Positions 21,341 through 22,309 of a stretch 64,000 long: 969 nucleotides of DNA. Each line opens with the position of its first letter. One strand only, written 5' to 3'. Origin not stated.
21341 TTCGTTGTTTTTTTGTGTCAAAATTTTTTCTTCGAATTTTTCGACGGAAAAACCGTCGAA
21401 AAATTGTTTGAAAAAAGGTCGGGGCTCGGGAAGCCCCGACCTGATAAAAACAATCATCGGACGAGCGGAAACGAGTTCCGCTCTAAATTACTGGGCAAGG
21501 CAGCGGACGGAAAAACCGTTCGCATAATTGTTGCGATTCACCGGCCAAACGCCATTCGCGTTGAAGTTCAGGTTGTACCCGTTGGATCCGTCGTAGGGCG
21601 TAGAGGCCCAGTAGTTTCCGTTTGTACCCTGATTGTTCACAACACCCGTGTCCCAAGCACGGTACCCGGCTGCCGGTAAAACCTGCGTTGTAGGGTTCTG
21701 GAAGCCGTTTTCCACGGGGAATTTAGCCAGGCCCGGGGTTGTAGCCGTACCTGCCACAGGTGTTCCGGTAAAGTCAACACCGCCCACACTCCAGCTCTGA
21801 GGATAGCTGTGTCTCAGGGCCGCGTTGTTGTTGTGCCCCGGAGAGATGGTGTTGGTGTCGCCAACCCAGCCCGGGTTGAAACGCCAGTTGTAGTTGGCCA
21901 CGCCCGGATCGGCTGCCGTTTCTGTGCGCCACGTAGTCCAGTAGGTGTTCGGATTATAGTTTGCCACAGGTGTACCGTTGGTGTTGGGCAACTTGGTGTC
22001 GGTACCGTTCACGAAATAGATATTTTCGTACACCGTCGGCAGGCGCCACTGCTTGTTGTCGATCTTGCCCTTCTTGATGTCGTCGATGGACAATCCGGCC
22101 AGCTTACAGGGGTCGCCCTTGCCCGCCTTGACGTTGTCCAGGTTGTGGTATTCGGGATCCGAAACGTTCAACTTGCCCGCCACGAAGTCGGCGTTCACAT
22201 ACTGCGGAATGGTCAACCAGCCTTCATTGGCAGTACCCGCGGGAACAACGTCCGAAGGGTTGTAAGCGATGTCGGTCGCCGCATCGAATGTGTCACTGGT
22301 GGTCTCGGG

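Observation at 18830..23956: Complete diversity-generating retroelement (RT, TR, Avd-like, MutS-like ORF, target with VR)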

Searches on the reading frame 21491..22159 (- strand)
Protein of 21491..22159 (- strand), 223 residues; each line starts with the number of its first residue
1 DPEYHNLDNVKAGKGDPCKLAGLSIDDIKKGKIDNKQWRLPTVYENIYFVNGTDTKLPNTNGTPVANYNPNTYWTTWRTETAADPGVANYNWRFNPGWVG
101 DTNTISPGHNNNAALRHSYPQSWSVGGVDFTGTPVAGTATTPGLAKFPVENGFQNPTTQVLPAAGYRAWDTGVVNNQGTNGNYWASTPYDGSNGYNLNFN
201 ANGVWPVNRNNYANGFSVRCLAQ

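Call 50: find_homologous_proteins(query=window:21491-22159:-, max_evalue=0.001)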
Query window:21491-22159:- (223 aa): 54 proteins with E <= 0.001 among 340 candidates.
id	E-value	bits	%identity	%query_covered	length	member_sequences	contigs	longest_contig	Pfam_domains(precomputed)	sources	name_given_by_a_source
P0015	6.8e-26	109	34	97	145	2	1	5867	PF26707.1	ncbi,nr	ncbi:MAG: fibrobacter succinogenes major paralogous domain-containing protein [Alistipes sp.]|nr:fib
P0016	1.0e-24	105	33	98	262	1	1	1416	PF26707.1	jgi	jgi:hypothetical protein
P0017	1.1e-23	102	47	37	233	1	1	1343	PF26707.1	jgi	jgi:hypothetical protein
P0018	3.3e-23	100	48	32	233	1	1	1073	-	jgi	jgi:hypothetical protein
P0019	4.6e-22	97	63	21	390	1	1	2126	PF26707.1,PF18998.7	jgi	jgi:hypothetical protein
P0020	2.9e-17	81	49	28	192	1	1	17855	PF07603.18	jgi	jgi:uncharacterized protein (TIGR02145 family)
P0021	5.5e-16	77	54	28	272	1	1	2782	PF09603.16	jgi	jgi:uncharacterized protein (TIGR02145 family)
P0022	1.3e-15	76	28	99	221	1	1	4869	-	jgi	jgi:hypothetical protein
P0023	7.0e-14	70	30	97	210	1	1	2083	PF26707.1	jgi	jgi:uncharacterized protein (TIGR02145 family)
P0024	7.1e-14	70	60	20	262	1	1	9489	-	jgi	jgi:hypothetical protein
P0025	7.6e-14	70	57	32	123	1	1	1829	PF26707.1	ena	-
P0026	3.1e-13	68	47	26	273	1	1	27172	-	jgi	jgi:hypothetical protein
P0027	1.2e-11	63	53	21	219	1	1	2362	-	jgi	jgi:hypothetical protein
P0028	1.5e-11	62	60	20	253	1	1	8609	-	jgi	jgi:hypothetical protein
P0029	2.4e-11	62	47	30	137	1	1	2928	PF26707.1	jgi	-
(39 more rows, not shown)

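Call 61: predict_structure(alignment_id=A3)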
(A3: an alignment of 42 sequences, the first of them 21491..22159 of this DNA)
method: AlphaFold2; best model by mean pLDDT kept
length: 223 residues; sequences in the alignment: 42
mean_pLDDT: 68.3   pTM: 0.63
mean pLDDT of the five models: 68.3, 67.3, 63.5, 62.3, 60.0
residues with pLDDT >= 90: 36; 70-90: 68; 50-70: 69; < 50: 50
segments of 3 or more residues with pLDDT < 50: 55-59, 89-101, 103-129
pLDDT, mean of each block of 10 residues (from residue 1): 66 77 88 89 85 53 57 64 56 40 42 37 41 54 59 55 89 89 89 90 88 90 87
secondary structure, 60 per line:
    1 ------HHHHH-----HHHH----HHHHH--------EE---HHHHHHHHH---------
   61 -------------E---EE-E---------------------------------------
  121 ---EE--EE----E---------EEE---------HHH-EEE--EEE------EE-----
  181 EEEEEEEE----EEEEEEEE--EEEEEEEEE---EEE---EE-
elements in order: H7-11 H17-20 H25-29 H43-51 E144-146 E160-162 E165-167 E181-188 E193-200 E203-211 E215-217

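Call 65: fold_search(model_id=the predicted structure, library=pdb)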
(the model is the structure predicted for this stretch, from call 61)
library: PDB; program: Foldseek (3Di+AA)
matches with E <= 10: 14; with E <= 0.001: 0
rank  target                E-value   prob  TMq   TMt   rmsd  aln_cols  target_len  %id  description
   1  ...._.                2.0e+00  0.04  0.08  0.13   9.1        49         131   16  Structure of Legionella pneumophila Lcl C-terminal domain (released 2023-12-27)
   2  8oks_A                2.4e+00  0.07  0.13  0.24   5.1        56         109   20  Crystal structure of Bdellovibrio bacteriovorus Bd2740 C-terminal domain (released 2023-10-25)
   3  8oks_B                2.6e+00  0.08  0.12  0.23   4.2        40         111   25  Crystal structure of Bdellovibrio bacteriovorus Bd2740 C-terminal domain (released 2023-10-25)
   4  3hrg                  5.1e+00  0.04  0.10  0.09   4.1        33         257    9  Crystal structure of Bacteroides thetaiotaomicron BT_3980, protein with actin-like ATPase fold and unknown function (NP_ (released 2009-06-23)
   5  3jag_ii               5.1e+00  0.03  0.09  0.05   5.4        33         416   12  Structure of a mammalian ribosomal termination complex with ABCE1, eRF1(AAQ), and the UAA stop codon (released 2015-08-12)
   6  6xa1_j                5.1e+00  0.01  0.08  0.06   7.8        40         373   12  Structure of a drug-like compound stalled human translation termination complex (released 2020-10-07)
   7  3ue1_B                6.2e+00  0.02  0.09  0.04   3.7        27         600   22  Crystal strucuture of Acinetobacter baumanni PBP1A in complex with MC-1 (released 2011-12-14)
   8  3ue1_A                6.2e+00  0.02  0.09  0.04   3.7        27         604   22  Crystal strucuture of Acinetobacter baumanni PBP1A in complex with MC-1 (released 2011-12-14)
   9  4apw_A                7.0e+00  0.02  0.09  0.07   5.2        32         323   19  Alp12 filament structure (released 2012-05-16)
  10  3udx_A                7.4e+00  0.02  0.09  0.04   3.8        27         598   22  Crystal structure of Acinetobacter baumannii PBP1a in complex with Imipenem (released 2011-12-14)
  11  7c2f_C                7.9e+00  0.02  0.09  0.06   5.2        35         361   17  Crystal Structure of the Thorarchaeota ProGel/rabbit actin complex (released 2020-08-05)
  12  5lzu_ii               8.4e+00  0.02  0.09  0.05   5.4        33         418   12  Structure of the mammalian ribosomal termination complex with accommodated eRF1 (released 2016-11-30)
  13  4oon                  8.4e+00  0.00  0.07  0.04   7.3        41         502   20  Crystal structure of PBP1a in complex with compound 17 ((4Z,8S,11E,14S)-5-(2-amino-1,3-thiazol-4-yl)-14-(5,6-dihydroxy-1 (released 2014-05-07)
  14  5lzv_ii               9.5e+00  0.02  0.09  0.05   5.4        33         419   12  Structure of the mammalian ribosomal termination complex with accommodated eRF1(AAQ) and ABCE1. (released 2016-11-30)

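Call 66: search_solved_structures(query=A3, max_evalue=1, show_alignments=2)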
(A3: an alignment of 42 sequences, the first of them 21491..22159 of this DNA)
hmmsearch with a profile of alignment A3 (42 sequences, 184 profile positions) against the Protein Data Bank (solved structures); distinct sequences matched with E-value up to 1: 2.
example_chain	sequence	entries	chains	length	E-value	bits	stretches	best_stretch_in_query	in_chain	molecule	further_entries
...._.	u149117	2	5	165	0.0013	21.8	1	117-160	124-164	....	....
7zoh_A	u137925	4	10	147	0.96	12.5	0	105-125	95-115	Glycoside hydrolase family 18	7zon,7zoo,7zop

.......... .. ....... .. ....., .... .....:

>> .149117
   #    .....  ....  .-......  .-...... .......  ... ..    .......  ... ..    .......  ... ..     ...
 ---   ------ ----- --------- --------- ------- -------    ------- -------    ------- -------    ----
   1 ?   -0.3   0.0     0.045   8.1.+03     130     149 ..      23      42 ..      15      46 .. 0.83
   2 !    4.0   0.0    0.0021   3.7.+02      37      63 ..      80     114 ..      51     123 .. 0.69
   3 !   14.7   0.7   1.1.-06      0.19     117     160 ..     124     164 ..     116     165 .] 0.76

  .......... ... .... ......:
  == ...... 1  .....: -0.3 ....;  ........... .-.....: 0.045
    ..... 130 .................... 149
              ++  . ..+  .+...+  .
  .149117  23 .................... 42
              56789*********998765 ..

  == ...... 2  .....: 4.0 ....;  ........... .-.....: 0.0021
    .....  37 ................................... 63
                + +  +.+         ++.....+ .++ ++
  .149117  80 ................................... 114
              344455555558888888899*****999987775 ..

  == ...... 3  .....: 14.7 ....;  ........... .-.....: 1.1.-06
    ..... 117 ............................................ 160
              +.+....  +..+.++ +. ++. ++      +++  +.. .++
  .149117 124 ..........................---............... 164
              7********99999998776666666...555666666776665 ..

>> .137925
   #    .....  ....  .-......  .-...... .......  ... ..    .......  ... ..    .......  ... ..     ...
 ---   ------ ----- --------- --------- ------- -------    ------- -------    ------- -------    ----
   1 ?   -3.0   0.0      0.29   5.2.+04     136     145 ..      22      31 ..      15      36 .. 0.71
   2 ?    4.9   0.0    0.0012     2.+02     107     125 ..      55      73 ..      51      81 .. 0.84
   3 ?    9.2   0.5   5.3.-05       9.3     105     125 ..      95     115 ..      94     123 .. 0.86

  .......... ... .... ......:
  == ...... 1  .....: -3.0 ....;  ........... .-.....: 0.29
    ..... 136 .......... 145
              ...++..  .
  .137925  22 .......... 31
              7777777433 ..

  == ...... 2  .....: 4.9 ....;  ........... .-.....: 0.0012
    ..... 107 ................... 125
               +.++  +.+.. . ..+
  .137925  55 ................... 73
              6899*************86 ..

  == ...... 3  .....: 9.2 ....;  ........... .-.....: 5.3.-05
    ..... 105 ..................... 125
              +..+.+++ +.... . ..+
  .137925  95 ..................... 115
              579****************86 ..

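Call 67: search_protein_families(library=pfam, alignment_id=A3, max_evalue=0.01)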
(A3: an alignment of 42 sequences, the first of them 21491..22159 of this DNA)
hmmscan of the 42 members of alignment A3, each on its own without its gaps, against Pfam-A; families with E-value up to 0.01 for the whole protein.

A. member 1, window:21491-22159:- (223 aa): 1 family
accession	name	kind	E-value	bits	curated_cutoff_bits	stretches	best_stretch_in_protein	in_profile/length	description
PF07603.17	Lcl_C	-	1.1e-05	26.2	34.9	1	28-98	34-101/117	Lcl C-terminal domain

B. families by the number of members that match (of 42 scanned): 7 families
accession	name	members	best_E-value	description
PF09603.15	Fib_succ_major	32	2.6e-15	Fibrobacter succinogenes major domain (Fib_succ_major)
PF07603.17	Lcl_C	30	3e-10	Lcl C-terminal domain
PF02368.24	Big_2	1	7.3e-14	Bacterial Ig-like domain (group 2)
PF18998.6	Flg_new_2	1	4.2e-08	Divergent InlB B-repeat domain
PF03781.23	FGE-sulfatase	1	0.00023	Sulfatase-modifying factor enzyme 1-like domain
PF00078.32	RVT_1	1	0.00053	Reverse transcriptase (RNA-dependent DNA polymerase)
PF00047.31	ig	1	0.0054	Immunoglobulin domain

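Call 71: fold_search(model_id=the predicted structure, library=viral)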
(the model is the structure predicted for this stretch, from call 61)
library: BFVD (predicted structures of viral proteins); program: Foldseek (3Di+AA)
matches with E <= 10: 8; with E <= 0.001: 0
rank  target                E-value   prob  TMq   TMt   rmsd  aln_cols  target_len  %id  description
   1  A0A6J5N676            3.8e-03  1.00  0.25  0.15   1.6        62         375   26  Fibrobacter succinogenes major paralogous domain [uncultured Caudovirales phage]
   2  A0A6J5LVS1            1.4e-02  1.00  0.24  0.06   2.4        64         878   23  Fibrobacter succinogenes major paralogous domain [uncultured Caudovirales phage]
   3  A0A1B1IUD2            6.5e-01  0.47  0.19  0.04   3.4        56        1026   14  (no name in the UniProt tables at hand)
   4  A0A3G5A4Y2            1.3e+00  0.02  0.10  0.10  25.0       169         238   12  Uncharacterized protein (Fragment) [Homavirus sp.]
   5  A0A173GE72            4.5e+00  0.01  0.13  0.08  21.6       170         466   15  Uncharacterized protein [Erwinia phage vB_EamM_RAY]
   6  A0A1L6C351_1          6.1e+00  0.01  0.12  0.03  21.2       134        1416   13  (no name in the UniProt tables at hand)
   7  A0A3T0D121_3          7.9e+00  0.01  0.11  0.03  26.1       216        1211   10  (no name in the UniProt tables at hand)
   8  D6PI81                8.9e+00  0.01  0.12  0.07  28.5       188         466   13  (no name in the UniProt tables at hand)

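Call 102: search_protein_families(library=phrogs, proteins=[window:21491-22159:-], max_evalue=0.001)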
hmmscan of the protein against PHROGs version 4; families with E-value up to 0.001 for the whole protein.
window:21491-22159:- (223 aa): 0 families
